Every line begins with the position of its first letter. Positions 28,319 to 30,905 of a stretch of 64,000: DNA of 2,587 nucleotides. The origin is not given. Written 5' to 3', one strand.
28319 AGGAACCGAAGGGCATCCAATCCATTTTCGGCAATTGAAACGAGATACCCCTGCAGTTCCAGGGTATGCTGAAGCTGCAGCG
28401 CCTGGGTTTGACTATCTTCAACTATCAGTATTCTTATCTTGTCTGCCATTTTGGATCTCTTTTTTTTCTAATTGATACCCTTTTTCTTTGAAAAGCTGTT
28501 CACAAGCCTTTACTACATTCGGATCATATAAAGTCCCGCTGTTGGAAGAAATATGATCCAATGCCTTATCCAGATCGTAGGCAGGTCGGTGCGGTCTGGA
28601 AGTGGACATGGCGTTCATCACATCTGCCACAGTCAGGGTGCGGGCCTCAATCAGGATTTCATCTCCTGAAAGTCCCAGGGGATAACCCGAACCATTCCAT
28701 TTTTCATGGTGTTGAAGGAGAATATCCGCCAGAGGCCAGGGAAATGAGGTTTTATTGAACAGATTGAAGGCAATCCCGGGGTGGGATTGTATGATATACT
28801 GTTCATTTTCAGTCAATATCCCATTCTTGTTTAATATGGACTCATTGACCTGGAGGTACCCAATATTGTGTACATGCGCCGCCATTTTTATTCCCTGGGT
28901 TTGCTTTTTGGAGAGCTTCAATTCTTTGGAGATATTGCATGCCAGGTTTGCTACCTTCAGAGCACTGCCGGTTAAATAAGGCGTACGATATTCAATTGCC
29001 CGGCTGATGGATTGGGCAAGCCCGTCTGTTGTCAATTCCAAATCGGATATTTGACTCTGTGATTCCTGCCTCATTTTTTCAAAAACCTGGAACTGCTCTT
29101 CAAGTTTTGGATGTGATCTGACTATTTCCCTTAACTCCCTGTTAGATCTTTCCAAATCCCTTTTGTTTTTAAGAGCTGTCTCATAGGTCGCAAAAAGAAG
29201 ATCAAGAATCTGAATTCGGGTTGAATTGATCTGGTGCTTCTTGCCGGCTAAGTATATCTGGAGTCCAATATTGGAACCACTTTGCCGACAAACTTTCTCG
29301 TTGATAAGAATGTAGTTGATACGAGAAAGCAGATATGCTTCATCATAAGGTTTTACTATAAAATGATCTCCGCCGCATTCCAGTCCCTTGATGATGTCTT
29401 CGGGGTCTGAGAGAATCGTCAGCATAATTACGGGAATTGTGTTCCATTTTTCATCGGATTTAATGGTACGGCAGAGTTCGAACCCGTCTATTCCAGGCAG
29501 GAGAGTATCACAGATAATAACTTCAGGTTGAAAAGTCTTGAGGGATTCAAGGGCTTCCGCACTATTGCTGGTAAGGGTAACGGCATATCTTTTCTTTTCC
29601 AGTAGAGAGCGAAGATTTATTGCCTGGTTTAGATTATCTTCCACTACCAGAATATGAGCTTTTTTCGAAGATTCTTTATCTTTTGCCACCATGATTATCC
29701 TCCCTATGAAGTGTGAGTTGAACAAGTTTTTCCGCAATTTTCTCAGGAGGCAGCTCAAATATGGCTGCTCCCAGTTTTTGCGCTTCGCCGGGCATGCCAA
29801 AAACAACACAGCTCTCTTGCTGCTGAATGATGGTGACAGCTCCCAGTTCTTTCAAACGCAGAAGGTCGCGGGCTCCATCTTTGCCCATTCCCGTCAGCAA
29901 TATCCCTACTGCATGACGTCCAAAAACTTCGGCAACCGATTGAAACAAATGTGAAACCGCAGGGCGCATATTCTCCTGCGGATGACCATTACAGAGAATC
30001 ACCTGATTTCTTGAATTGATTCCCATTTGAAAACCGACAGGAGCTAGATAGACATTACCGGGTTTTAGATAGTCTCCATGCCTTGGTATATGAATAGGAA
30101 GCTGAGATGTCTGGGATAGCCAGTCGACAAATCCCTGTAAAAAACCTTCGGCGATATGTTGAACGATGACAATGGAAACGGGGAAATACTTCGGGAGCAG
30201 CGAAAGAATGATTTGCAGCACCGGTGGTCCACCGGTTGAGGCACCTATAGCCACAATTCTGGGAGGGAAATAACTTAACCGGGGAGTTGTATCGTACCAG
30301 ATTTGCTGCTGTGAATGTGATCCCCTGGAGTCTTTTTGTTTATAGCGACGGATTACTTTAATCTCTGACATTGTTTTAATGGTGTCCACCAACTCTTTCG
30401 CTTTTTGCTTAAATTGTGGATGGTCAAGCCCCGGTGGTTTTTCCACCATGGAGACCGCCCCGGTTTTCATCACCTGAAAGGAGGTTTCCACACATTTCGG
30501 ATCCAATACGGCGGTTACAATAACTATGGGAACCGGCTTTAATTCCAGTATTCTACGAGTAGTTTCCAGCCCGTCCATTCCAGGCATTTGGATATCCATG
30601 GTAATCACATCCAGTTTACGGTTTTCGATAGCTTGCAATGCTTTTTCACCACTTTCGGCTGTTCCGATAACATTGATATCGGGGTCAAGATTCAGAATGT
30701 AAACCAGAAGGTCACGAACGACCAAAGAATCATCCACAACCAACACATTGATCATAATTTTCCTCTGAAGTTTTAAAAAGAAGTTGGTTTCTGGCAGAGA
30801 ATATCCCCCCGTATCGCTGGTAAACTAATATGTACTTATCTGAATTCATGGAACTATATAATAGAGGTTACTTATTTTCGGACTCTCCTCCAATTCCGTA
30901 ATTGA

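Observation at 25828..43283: Che-like chemosensory cluster whose terminal genes are a degenerate HD-GYP receiver protein and a GAF hybrid kinase rather than motor components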

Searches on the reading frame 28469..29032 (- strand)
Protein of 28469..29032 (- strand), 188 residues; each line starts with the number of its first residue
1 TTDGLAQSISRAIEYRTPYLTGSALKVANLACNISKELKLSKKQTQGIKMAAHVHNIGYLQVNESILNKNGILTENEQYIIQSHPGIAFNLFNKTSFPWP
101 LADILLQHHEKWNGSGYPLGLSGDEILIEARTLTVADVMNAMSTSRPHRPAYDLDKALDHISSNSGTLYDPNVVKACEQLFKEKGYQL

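Call 84: search_solved_structures(query=window:28469-29032:-, max_evalue=0.00001, show_alignments=5)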
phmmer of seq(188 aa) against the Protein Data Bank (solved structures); distinct sequences matched with E-value up to 0.00001: 5.
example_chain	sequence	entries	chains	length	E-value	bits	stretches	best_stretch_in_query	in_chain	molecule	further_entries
5z7c_A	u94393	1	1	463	7.7e-34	120.2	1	8-176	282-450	3'3'-cGAMP-specific phosphodiesterase 3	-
4mcw_A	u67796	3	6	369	8.5e-25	90.8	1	8-174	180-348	Metal dependent phosphohydrolase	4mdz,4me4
9rbz_A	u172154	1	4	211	9.7e-23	84.1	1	10-181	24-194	HD domain/sensory box protein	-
9rc0_A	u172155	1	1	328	3.3e-22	82.3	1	10-181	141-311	HD domain/sensory box protein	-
4r8z_A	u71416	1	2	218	3e-11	46.6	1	44-177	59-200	Cyclic di-GMP phosphodiesterase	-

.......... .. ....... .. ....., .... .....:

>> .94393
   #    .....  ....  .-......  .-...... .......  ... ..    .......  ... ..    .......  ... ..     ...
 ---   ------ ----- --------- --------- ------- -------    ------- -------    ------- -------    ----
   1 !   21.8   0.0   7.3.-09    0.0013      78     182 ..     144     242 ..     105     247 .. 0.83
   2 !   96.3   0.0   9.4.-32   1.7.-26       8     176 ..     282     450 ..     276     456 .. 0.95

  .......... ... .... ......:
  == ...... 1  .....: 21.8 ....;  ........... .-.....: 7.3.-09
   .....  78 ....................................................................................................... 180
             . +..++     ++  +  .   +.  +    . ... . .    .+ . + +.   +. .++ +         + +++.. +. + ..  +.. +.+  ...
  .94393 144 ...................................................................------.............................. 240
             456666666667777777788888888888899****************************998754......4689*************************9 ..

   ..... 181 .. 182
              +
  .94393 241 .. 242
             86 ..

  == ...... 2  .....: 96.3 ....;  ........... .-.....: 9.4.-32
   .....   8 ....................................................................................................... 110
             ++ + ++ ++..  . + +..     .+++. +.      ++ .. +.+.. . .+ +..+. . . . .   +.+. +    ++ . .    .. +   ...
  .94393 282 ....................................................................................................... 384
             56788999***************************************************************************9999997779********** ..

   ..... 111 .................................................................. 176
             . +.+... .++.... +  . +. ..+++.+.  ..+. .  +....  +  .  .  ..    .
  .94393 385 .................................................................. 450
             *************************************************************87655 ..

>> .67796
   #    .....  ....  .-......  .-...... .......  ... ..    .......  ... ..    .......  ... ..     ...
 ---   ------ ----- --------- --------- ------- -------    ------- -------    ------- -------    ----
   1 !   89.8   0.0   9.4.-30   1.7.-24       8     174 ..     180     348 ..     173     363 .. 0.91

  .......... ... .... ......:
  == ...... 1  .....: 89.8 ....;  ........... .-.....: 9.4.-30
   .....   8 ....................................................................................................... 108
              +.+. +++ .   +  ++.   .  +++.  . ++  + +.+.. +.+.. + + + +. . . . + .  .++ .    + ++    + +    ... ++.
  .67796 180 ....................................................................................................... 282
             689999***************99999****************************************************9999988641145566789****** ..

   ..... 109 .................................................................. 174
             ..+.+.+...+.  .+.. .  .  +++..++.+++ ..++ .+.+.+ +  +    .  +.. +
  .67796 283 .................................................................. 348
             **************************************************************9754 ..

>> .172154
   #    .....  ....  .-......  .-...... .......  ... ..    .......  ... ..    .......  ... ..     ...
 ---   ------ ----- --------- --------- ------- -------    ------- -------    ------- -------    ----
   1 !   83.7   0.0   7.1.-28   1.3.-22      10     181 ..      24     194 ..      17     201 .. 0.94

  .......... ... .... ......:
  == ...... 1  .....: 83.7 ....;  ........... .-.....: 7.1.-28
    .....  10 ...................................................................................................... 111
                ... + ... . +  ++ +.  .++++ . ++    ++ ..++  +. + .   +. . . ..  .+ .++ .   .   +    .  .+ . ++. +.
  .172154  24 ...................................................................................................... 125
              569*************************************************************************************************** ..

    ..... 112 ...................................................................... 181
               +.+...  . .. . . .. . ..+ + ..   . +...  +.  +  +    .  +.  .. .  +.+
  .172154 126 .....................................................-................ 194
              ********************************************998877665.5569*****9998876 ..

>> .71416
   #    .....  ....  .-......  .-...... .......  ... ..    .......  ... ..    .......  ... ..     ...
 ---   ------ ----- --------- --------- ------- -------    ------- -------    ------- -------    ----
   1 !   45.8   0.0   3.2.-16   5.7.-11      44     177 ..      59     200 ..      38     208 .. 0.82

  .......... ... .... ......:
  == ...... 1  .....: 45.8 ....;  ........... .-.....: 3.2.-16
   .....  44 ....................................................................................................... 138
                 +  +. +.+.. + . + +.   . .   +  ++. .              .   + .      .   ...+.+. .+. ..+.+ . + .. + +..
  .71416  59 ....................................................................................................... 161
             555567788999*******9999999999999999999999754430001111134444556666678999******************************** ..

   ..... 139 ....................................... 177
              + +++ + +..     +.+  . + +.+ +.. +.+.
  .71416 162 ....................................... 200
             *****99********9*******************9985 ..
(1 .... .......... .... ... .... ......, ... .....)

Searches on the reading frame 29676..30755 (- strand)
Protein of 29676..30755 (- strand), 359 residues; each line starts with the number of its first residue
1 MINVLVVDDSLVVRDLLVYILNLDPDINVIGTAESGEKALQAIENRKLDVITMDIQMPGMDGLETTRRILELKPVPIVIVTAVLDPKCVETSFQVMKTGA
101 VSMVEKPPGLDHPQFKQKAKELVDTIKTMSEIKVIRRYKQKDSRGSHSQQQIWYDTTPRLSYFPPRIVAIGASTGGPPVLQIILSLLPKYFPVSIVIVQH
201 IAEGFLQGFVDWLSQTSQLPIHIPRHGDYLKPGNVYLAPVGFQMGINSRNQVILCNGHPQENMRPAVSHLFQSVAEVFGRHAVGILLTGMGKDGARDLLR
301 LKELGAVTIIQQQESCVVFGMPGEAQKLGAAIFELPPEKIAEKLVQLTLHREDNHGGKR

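Call 3: search_protein_families(library=pfam, proteins=[window:29676-30755:-])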
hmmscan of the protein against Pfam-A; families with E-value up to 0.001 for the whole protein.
window:29676-30755:- (359 aa): 2 families
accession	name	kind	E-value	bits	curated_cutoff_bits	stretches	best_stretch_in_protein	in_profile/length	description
PF01339.22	CheB_methylest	-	6.1e-56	189.3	24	1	168-344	1-174/174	CheB methylesterase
PF00072.30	Response_reg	-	9.7e-23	80.9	30.2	1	4-108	1-101/111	Response regulator receiver domain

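Call 46: search_protein_families(library=ncbifam, proteins=[window:29676-30755:-], max_evalue=1e-10)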
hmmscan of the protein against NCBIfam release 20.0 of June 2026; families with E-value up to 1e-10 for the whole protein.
window:29676-30755:- (359 aa): 17 families
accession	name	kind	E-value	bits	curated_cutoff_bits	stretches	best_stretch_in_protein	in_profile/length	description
NF009206.0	PRK12555.1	subfamily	1.6e-98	329.8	342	1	2-348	1-336/340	chemotaxis-specific protein-glutamate methyltransferase CheB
NF001965.0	PRK00742.1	subfamily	1.2e-95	320.7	293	1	2-348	4-353/357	chemotaxis-specific protein-glutamate methyltransferase CheB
NF007018.1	PRK09483.1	equivalog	1.1e-17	64.4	280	1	1-106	1-104/217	UvrY/SirA/GacA family response regulator transcription factor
NF041367.1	CheY_Halo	equivalog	2.9e-16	59.8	200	1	4-107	1-100/114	chemotaxis protein CheY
TIGR02875.1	spore_0_A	equivalog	2.8e-14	53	200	1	2-137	3-134/262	sporulation transcription factor Spo0A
NF008469.0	PRK11361.1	equivalog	4.4e-14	52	714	1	3-114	6-113/461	acetoacetate metabolism transcriptional regulator AtoC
NF008677.0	PRK11697.1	equivalog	8.7e-14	51.4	246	1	1-82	1-82/238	two-component system response regulator BtsR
NF007135.0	PRK09581.1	equivalog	4.3e-13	48.9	474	1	3-136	4-132/457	PleD family two-component system response regulator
NF007689.0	PRK10365.1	equivalog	5.7e-13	48.5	760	1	2-134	6-133/441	sigma-54-dependent response regulator transcription factor ZraR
NF007935.0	PRK10651.1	equivalog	6.1e-13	48.4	250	1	3-87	8-92/216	two-component system response regulator NarL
NF006900.1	PRK09390.1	equivalog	7.6e-13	48.5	255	1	3-108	6-107/203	response regulator FixJ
NF008318.0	PRK11107.1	equivalog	8.5e-13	47.3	890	1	2-83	668-750/920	two-component sensor histidine kinase BarA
NF040689.1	MtrAB_MtrA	equivalog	2e-11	43.7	300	1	4-107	1-99/219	MtrAB system response regulator MtrA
NF041733.1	resp_reg_CseB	equivalog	2e-11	43.7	350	1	3-107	2-101/228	two-component system response regulator CseB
NF052445.1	RespRegMctR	equivalog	2.2e-11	43.5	300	1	2-85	2-85/205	two-component system response regulator MctR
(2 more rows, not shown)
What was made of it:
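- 29676..30755 (-): CheB methylesterase (REC + CheB_methylest). It passes the NCBIfam CheB subfamily cut-off for PRK00742 (call 46).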
